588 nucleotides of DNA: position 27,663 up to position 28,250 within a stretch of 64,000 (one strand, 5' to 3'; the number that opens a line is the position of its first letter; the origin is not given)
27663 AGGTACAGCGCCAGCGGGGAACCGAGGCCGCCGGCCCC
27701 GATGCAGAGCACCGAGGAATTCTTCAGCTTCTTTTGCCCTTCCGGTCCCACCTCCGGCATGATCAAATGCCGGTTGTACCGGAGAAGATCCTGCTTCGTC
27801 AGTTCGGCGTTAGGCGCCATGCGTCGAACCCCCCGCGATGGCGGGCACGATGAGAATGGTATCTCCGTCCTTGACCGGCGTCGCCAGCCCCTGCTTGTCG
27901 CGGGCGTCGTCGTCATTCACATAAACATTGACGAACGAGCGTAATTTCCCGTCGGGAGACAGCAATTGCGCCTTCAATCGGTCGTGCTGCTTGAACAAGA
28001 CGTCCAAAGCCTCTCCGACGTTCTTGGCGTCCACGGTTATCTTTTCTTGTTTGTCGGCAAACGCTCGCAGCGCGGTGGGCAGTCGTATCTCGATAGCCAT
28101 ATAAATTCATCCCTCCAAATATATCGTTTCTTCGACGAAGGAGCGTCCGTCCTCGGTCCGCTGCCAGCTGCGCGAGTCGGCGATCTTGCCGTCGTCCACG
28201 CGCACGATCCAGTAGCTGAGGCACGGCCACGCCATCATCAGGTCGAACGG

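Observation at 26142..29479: CysO-dependent cysteine pathway operon whose sulfur carrier needs proteolytic activation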

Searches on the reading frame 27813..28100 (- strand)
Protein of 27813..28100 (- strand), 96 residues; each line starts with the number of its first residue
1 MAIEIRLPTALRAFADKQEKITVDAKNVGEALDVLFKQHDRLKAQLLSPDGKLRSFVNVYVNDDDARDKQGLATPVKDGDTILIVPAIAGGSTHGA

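Call 4: search_protein_families(library=pfam, proteins=[window:27813-28100:-], max_evalue=0.01)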
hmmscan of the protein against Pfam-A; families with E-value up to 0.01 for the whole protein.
window:27813-28100:- (96 aa): 1 family
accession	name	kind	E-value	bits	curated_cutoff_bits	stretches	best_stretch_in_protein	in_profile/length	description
PF02597.26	ThiS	-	3e-14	53.7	22.5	1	5-91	1-76/76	ThiS family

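Call 5: search_protein_families(library=ncbifam, proteins=[window:27813-28100:-], max_evalue=0.01)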
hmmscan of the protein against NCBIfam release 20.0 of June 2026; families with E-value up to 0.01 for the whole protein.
window:27813-28100:- (96 aa): 4 families
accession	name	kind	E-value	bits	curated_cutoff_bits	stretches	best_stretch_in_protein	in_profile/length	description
NF041918.1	SAMP1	equivalog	4.4e-18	65.6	60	1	4-91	2-91/91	ubiquitin-like small modifier protein 1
TIGR01687.1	moaD_arch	subfamily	5.9e-13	49.1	49.5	1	3-91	1-88/88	MoaD family protein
NF053661.1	Urm1_like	equivalog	0.00025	21.2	70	1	11-91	8-79/79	Urm1-like protein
TIGR01682.1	moaD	equivalog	0.004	17.9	66.15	1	12-91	4-80/80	molybdopterin converting factor subunit 1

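Call 6: find_homologous_proteins(query=window:27813-28100:-, max_evalue=0.001)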
Query window:27813-28100:- (96 aa): 2443 proteins with E <= 0.001 among 2448 candidates; the best 120 are listed.
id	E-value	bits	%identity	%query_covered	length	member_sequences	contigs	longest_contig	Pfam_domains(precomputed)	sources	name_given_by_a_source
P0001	1.2e-50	186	93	99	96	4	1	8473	PF02597.27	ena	-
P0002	1.7e-50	186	93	99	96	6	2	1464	PF02597.27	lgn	-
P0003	2.1e-47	176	91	97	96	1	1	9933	PF02597.27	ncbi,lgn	-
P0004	3.0e-47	176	87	99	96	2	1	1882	PF02597.27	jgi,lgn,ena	-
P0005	1.1e-46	174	89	96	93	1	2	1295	PF02597.27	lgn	-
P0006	2.1e-46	173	89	97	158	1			PF02597.27,PF00899.28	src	-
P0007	1.1e-44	167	87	96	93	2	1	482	PF02597.27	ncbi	-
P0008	2.3e-44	166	86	97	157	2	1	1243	PF02597.27,PF00899.28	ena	-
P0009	4.3e-44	166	96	86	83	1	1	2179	PF02597.27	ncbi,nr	ncbi:MAG: MoaD/ThiS family protein, partial [Elusimicrobia bacterium]|nr:MoaD/ThiS family protein [E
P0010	1.1e-43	164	84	95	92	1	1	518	PF02597.27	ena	-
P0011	2.2e-43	163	84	97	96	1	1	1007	PF02597.27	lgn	-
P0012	2.6e-43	163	86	95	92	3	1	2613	PF02597.27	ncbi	-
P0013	3.1e-43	163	86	95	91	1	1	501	PF02597.27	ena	-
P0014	3.7e-43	163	87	93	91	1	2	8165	PF02597.27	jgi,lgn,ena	-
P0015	7.1e-43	162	87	93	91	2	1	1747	PF02597.27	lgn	-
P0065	7.1e-26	107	60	95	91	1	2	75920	PF02597.27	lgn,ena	-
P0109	2.5e-23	99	55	95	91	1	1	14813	PF02597.27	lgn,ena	-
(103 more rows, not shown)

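Call 7: find_encoding_contigs(protein=window:27813-28100:-, flank=10000, max_places=6)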
Protein window:27813-28100:- (96 aa): no gene with exactly this product is on record in the collection.

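Call 11: find_related_loci(query=A1, collection=genome_contigs, flank=7000)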
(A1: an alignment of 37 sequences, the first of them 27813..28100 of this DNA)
Query A1 (96 aa) in genome_contigs; peptide patterns used: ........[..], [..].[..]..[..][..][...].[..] (x = any residue, [..] = any of these).
600 stretches matched a pattern (row limit reached: there are more); 527 encode a relative of the query (tblastn E <= 1e-3); the best 80 are kept; 80 distinct loci.
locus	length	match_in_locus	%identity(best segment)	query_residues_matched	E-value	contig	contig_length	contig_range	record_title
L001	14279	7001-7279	90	1-93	2e-53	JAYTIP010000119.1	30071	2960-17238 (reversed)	MAG: Elusimicrobiota bacterium isolate GFS_2774 GFS_2774_118, whole genome shotgun sequence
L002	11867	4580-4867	83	1-96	6e-51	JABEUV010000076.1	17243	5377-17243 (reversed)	MAG: Elusimicrobia bacterium isolate MAG 13 k99_89185, whole genome shotgun sequence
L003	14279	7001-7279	85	1-93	2e-49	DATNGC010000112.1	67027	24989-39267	MAG TPA_asm: Elusimicrobiota bacterium isolate SMAG_U11311 k141_4175833, whole genome shotgun sequence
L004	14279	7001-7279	59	1-93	2e-32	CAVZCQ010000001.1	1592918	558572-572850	MAG: uncultured Acidobacteriaceae bacterium isolate MFD02248.bin.1.15 genome assembly, contig: contig_15571, whole genom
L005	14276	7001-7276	60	1-92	4e-32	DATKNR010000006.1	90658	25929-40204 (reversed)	MAG TPA_asm: Patescibacteria group bacterium isolate SMAG_U14742 k141_1541210, whole genome shotgun sequence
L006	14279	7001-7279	57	1-93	1e-31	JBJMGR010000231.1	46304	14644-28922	MAG: Pyrinomonadaceae bacterium isolate H3_18_all_fractions_metab_conc_6_64_56 k255_3476110, whole genome shotgun sequen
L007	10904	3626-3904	55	1-93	1e-31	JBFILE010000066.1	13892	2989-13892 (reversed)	MAG: Thermoplasmatota archaeon isolate Mix_sand12.2021.10.D.54 k141_2946583_length_13892_cov_12.1265, whole genome shotg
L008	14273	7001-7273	62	1-91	3e-31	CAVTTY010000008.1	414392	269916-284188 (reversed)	MAG: uncultured Acidobacteriota bacterium isolate MFD09671.bin.2.96 genome assembly, contig: contig_37194, whole genome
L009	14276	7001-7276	60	1-92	4e-31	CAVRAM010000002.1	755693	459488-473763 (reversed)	MAG: uncultured Acidobacteriota bacterium isolate MFD04540.bin.1.24 genome assembly, contig: contig_11892, whole genome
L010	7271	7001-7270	59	1-90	2e-31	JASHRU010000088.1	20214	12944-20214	MAG: Candidatus Acidiferrales bacterium isolate JOPF109 JOPF_N103_contig_16189, whole genome shotgun sequence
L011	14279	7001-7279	58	1-93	2e-30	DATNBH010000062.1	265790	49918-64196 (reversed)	MAG TPA_asm: Pyrinomonadaceae bacterium isolate SMAG_U11183 k141_793190, whole genome shotgun sequence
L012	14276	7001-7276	55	1-92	2e-30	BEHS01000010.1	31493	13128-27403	Bacterium HR16 DNA, contig: NODE_466_10, isolate: HRbin16, whole genome shotgun sequence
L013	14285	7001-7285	57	1-95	2e-30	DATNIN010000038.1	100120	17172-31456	MAG TPA_asm: Candidatus Acidiferrales bacterium isolate SMAG_U11374 k141_44169, whole genome shotgun sequence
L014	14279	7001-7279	56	1-93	4e-30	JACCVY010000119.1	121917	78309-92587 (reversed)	MAG: Blastocatellia bacterium isolate MGR_bin138 SD2897-2912_k127_4301920, whole genome shotgun sequence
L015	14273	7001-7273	58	1-91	6e-30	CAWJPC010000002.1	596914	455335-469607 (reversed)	MAG: uncultured Acidobacteriota bacterium isolate MFD04463.bin.1.70 genome assembly, contig: contig_55157, whole genome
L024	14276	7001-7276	55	1-92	7e-29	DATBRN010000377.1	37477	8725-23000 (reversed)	MAG TPA_asm: Pyrinomonadaceae bacterium isolate SMAG_U4130 k141_282714, whole genome shotgun sequence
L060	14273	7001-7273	55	1-91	2e-27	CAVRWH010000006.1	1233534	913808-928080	MAG: uncultured Acidobacteriaceae bacterium isolate MFD05502.bin.1.70 genome assembly, contig: contig_4408, whole genome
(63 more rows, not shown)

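Call 17: search_solved_structures(query=window:27813-28100:-, max_evalue=0.1, show_alignments=4)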
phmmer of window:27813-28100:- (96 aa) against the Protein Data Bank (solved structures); distinct sequences matched with E-value up to 0.1: 11.
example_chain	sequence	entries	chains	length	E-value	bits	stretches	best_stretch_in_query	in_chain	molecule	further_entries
4n6e_B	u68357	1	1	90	1.4e-17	66.3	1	1-91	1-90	ThiS/MoaD family protein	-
3dwg_C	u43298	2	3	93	1.9e-16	62.8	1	2-91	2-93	9.5 kDa culture filtrate antigen cfp10A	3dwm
1v8c_A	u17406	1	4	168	1.6e-07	34.2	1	19-92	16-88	MoaD related protein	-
2m19_A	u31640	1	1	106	4.2e-07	32.9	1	24-91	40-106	Molybdopterin converting factor subunit 1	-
2l83_A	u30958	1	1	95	4e-06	29.7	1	19-94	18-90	Small archaeal modifier protein 1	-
3po0_A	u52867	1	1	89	2.8e-05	27.1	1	18-91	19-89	Small archaeal modifier protein 1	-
4hro_A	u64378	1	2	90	3e-05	26.9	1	18-91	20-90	Small archaeal modifier protein 1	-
2g1e_A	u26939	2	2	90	0.00094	22.2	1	4-91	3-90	hypothetical protein Ta0895 | Putative uncharacterized protein Ta0895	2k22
2l52_A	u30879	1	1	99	0.002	21.1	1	45-91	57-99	METHANOSARCINA ACETIVORANS SAMP1 HOMOLOG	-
7qst_A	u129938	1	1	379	0.076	16.1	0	43-64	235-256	V-type ATP synthase subunit A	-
3rpf_C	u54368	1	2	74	0.095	15.7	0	68-91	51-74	Molybdopterin converting factor, subunit 1 (MoaD)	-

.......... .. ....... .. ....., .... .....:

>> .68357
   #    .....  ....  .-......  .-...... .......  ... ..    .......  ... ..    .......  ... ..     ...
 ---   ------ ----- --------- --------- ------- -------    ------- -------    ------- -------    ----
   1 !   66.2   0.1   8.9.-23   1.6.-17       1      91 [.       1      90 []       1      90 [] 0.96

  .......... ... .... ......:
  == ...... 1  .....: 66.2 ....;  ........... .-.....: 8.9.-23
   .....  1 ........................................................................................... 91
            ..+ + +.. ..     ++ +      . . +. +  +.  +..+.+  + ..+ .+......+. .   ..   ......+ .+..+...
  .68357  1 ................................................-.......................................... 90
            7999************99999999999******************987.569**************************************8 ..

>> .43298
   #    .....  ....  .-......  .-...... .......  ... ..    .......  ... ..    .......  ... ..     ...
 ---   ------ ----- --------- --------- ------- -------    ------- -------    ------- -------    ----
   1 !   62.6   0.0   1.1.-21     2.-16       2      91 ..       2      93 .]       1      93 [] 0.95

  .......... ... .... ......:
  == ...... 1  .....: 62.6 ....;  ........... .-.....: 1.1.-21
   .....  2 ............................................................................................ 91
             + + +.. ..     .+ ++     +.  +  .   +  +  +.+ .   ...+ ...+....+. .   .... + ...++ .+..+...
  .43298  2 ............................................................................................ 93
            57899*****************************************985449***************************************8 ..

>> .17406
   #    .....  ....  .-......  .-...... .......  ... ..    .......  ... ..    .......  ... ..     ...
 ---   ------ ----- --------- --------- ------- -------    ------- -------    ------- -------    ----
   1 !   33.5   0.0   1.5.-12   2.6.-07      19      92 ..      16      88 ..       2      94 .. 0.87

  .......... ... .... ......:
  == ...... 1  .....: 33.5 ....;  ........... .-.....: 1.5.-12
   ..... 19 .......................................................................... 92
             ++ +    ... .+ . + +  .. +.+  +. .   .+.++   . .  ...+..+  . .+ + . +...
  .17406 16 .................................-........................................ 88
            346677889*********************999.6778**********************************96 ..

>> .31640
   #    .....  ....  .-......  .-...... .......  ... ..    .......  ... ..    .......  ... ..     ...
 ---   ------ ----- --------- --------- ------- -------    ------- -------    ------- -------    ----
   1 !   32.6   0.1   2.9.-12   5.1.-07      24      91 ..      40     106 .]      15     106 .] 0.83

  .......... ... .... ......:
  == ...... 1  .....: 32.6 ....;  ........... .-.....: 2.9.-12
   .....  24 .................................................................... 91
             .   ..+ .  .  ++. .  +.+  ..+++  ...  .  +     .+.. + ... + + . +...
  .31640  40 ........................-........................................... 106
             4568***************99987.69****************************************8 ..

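Call 32: find_encoding_contigs(protein=P0001, flank=8000, max_places=3)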
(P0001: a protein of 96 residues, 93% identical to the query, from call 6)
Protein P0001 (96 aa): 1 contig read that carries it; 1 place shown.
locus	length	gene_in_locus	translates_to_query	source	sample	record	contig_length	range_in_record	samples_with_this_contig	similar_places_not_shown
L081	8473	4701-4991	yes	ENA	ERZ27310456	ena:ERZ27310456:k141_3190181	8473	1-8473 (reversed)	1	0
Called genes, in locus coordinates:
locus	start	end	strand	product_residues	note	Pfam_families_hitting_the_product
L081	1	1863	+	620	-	?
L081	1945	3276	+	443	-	-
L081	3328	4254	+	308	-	PF00291:PALP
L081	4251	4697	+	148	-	PF14464:Prok-JAB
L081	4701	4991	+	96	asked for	PF02597:ThiS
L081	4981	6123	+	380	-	PF00899:ThiF, PF00581:Rhodanese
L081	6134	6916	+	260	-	PF01149:Fapy_DNA_glyco, PF06831:H2TH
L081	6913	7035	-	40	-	-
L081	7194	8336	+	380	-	PF18854:baeRF_family10 (faint)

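Call 33: find_encoding_contigs(protein=P0003, flank=8000, max_places=3)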
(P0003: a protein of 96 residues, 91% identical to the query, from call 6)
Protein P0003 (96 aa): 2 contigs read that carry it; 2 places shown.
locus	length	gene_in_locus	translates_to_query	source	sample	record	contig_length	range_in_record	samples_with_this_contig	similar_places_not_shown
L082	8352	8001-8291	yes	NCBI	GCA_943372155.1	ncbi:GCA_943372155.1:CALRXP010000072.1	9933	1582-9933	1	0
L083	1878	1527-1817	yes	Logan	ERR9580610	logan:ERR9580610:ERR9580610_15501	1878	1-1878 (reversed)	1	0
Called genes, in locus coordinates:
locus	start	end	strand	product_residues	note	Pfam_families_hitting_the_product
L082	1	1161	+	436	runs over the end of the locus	-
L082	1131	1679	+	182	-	-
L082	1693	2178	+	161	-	PF27139:Aq_1264_TM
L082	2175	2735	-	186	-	PF02630:SCO1-SenC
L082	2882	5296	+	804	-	PF03477:ATP-cone, PF00317:Ribonuc_red_lgN, PF02867:Ribonuc_red_lgC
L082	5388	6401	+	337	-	PF00268:Ribonuc_red_sm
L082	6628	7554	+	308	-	PF00291:PALP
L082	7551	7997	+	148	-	PF14464:Prok-JAB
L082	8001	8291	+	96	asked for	PF02597:ThiS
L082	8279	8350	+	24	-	?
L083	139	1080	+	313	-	PF00291:PALP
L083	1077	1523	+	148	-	PF14464:Prok-JAB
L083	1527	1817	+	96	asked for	PF02597:ThiS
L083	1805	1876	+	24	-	?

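Call 41: predict_structure(alignment_id=A1)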
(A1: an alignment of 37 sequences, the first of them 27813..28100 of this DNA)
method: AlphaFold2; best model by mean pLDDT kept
length: 96 residues; sequences in the alignment: 37
mean_pLDDT: 86.2   pTM: 0.74
mean pLDDT of the five models: 86.2, 86.2, 84.4, 83.8, 83.6
residues with pLDDT >= 90: 51; 70-90: 36; 50-70: 2; < 50: 7
segments of 3 or more residues with pLDDT < 50: 90-96
pLDDT, mean of each block of 10 residues (from residue 1): 89 90 93 92 89 89 90 92 78 42
secondary structure, 60 per line:
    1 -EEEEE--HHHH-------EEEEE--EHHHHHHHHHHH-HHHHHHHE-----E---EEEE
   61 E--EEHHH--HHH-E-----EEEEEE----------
elements in order: E2-6 H9-12 E20-24 H28-38 H40-46 E57-61 E81-86

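Call 52: find_encoding_contigs(protein=P0065, flank=5000, max_places=2)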
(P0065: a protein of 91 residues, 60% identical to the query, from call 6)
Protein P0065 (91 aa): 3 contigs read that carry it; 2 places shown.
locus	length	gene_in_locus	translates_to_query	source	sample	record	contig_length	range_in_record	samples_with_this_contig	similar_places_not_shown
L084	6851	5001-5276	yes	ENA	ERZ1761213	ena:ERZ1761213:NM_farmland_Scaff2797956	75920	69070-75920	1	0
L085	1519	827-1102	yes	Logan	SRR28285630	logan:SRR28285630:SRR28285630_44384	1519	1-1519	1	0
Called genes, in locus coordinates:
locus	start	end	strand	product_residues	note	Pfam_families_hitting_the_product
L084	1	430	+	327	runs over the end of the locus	-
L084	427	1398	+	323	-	PF01073:3Beta_HSD, PF01370:Epimerase, PF02719:Polysacc_synt_2, PF04321:RmlD_sub_bind, PF05368:NmrA (weak), PF07993:NAD_binding_4 (weak), PF13460:NAD_binding_10, PF16363:GDP_Man_Dehyd, +1 more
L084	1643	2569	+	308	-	PF00005:ABC_tran, PF13175:AAA_15 (faint), PF13304:AAA_21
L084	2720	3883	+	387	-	PF12679:ABC2_membrane_2 (faint), PF12698:ABC2_membrane_3, PF01061:ABC2_membrane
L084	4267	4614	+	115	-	-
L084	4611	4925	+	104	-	-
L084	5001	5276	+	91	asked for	PF02597:ThiS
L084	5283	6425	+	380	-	PF00899:ThiF, PF00581:Rhodanese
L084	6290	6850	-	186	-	?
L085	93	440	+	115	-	-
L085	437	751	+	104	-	-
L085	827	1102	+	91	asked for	PF02597:ThiS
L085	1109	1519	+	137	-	?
